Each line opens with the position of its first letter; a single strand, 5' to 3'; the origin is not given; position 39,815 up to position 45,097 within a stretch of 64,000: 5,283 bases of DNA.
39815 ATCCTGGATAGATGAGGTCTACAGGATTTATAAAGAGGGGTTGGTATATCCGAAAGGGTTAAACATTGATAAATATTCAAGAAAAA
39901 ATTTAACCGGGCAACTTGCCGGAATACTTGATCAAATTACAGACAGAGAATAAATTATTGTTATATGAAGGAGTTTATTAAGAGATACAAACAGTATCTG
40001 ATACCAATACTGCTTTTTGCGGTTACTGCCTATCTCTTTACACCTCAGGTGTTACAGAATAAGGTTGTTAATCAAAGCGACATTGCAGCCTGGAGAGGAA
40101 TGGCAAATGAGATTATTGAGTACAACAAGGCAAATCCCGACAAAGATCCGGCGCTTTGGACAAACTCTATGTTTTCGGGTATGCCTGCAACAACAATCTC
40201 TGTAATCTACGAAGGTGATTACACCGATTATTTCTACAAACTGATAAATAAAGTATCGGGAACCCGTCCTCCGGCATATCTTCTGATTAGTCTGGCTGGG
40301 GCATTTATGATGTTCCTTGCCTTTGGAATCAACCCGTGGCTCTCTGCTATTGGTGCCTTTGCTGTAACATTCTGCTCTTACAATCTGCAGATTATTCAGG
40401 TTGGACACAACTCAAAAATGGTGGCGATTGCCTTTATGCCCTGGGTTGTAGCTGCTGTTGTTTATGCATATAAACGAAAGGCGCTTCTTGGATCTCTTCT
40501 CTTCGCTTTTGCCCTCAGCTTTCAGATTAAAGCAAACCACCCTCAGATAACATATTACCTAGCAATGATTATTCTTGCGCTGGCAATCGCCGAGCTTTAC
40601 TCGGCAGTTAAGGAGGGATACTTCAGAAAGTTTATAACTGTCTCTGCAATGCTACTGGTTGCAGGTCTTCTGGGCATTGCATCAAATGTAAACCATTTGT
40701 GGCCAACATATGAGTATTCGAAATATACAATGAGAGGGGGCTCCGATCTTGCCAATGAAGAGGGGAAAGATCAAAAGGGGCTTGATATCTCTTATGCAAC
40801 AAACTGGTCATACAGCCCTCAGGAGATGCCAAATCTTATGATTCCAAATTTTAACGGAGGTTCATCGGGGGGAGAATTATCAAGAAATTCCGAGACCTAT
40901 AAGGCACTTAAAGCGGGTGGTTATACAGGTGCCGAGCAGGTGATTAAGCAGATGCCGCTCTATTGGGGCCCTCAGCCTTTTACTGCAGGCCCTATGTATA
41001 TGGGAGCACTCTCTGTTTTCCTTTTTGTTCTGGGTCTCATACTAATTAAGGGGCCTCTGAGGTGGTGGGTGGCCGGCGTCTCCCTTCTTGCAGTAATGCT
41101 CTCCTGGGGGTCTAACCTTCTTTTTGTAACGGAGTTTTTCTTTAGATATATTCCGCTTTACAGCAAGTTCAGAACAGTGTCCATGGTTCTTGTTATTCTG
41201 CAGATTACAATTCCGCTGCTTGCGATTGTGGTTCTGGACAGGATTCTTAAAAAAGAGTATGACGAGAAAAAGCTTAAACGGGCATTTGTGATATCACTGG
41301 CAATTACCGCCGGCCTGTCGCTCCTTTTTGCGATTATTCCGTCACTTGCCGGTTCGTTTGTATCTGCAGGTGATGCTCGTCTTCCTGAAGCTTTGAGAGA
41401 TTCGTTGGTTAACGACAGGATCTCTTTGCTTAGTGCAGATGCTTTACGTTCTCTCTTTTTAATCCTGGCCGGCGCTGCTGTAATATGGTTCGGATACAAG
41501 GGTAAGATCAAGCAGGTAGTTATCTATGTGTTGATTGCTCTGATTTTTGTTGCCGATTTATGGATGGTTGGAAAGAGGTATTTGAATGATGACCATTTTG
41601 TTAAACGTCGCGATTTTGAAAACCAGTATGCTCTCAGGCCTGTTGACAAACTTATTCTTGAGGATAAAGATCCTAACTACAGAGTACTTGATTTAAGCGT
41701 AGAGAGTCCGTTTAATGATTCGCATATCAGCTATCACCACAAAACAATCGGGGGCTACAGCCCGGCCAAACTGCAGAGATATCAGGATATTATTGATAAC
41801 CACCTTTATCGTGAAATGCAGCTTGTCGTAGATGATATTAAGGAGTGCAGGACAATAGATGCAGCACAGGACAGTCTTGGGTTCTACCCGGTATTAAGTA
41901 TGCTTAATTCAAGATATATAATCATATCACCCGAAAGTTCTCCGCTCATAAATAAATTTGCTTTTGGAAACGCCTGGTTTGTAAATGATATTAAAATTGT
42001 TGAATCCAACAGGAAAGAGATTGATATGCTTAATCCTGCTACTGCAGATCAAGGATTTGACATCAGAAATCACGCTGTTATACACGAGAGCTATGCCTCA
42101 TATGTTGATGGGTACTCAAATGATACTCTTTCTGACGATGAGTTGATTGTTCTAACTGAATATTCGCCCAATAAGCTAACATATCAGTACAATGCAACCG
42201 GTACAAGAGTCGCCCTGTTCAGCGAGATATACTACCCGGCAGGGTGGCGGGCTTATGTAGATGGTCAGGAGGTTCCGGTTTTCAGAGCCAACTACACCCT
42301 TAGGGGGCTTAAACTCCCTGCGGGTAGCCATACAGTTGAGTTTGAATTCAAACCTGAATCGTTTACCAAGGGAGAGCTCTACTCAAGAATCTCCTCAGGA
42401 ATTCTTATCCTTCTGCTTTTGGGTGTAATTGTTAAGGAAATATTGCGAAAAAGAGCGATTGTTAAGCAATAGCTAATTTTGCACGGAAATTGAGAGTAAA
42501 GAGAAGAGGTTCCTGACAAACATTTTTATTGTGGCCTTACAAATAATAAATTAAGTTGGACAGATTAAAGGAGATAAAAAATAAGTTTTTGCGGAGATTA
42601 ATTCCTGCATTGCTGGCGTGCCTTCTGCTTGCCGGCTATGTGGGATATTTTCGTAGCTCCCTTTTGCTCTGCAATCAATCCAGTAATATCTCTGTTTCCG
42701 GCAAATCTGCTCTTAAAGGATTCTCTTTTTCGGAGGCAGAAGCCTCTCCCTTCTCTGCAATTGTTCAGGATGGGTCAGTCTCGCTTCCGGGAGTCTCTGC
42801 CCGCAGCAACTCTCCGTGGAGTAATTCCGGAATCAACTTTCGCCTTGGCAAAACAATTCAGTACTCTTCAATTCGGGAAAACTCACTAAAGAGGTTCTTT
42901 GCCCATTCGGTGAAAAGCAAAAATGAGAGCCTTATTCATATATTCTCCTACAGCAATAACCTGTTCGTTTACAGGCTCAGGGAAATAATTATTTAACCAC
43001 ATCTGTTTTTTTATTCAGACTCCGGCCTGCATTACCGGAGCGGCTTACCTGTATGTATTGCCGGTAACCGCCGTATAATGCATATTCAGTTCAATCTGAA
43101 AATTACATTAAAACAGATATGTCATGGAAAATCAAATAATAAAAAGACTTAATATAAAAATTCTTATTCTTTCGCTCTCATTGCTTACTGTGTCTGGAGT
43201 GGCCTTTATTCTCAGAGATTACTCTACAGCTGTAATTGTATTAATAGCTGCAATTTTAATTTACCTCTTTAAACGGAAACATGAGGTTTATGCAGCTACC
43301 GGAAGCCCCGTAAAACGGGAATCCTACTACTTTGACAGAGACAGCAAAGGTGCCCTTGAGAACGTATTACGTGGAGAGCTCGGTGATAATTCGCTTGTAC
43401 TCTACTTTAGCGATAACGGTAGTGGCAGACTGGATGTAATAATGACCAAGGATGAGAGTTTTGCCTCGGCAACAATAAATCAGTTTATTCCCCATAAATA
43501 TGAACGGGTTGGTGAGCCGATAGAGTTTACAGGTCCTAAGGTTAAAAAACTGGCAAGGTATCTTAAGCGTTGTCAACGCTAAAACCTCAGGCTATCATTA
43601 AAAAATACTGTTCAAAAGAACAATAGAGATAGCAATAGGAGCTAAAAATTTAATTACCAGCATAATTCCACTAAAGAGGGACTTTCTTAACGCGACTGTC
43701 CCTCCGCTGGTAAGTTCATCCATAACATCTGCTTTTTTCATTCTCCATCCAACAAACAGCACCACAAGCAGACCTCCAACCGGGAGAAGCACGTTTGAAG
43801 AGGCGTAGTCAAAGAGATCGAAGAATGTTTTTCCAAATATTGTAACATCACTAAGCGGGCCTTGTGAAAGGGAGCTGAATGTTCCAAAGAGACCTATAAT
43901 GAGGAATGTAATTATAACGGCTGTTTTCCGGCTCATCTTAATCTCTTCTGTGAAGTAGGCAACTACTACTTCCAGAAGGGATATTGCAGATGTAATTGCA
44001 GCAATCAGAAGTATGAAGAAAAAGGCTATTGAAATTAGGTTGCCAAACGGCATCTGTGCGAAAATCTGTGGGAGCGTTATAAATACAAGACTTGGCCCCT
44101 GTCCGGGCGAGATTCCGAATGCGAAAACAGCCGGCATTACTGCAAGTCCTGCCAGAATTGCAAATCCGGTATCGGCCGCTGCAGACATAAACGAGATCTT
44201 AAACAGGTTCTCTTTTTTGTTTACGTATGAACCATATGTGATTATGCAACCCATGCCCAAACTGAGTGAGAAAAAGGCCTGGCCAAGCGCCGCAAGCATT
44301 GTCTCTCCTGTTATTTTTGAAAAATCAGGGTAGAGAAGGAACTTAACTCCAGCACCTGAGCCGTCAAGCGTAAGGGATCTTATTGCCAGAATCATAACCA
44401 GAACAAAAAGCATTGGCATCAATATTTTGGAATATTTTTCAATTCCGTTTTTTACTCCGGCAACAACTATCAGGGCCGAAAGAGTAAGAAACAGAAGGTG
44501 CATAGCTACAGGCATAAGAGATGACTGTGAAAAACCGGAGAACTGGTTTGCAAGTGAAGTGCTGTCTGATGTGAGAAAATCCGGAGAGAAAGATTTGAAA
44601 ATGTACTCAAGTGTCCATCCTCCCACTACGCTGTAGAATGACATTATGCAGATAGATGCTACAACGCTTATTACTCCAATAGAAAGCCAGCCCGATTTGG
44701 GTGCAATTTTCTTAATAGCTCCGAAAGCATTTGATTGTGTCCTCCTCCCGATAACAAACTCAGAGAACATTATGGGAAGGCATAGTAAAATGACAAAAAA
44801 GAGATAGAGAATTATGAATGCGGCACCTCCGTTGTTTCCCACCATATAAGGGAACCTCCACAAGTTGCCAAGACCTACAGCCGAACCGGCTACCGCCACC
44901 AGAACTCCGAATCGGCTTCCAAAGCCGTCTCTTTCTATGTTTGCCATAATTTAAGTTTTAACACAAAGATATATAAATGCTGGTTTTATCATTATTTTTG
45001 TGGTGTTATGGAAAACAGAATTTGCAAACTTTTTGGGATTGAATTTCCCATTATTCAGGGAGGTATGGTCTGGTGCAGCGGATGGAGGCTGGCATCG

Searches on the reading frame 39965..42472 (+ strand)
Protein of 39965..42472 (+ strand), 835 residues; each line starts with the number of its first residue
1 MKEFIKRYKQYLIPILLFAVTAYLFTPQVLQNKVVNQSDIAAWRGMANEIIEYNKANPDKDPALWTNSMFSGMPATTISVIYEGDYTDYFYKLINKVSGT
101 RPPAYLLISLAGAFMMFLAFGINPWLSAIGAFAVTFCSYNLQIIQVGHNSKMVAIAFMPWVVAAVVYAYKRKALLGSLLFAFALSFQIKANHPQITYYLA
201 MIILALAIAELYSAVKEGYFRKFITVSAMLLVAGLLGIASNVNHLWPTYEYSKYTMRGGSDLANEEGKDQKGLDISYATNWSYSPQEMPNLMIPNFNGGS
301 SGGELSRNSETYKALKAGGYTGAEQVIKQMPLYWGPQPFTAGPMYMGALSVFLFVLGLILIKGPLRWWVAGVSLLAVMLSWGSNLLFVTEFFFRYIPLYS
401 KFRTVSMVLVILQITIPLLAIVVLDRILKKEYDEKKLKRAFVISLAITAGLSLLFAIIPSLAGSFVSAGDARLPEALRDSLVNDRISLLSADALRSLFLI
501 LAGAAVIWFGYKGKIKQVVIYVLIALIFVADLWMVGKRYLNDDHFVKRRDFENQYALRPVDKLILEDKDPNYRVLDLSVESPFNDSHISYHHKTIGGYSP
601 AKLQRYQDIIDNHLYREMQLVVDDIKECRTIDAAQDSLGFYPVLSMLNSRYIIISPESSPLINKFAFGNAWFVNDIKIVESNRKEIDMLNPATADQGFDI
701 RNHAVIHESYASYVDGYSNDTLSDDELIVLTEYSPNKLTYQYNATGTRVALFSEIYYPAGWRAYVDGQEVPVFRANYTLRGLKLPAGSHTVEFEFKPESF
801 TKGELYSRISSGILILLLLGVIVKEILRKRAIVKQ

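Call 51: search_protein_families(library=pfam, proteins=[window:39965-42472:+])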
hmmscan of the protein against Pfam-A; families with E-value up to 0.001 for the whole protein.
window:39965-42472:+ (835 aa): 1 family
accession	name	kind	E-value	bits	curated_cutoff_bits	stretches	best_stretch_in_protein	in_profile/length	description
PF09586.16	YfhO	-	2.1e-15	56.7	28.5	1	729-803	757-831/835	Bacterial membrane protein YfhO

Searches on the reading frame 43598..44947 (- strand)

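Call 51: search_protein_families(library=pfam, proteins=[window:43598-44947:-])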
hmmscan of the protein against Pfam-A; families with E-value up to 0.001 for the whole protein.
window:43598-44947:- (449 aa): 1 family
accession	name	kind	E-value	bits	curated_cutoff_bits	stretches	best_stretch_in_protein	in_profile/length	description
PF00209.24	SNF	-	2.5e-60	205.1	27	2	151-448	181-481/524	Sodium:neurotransmitter symporter family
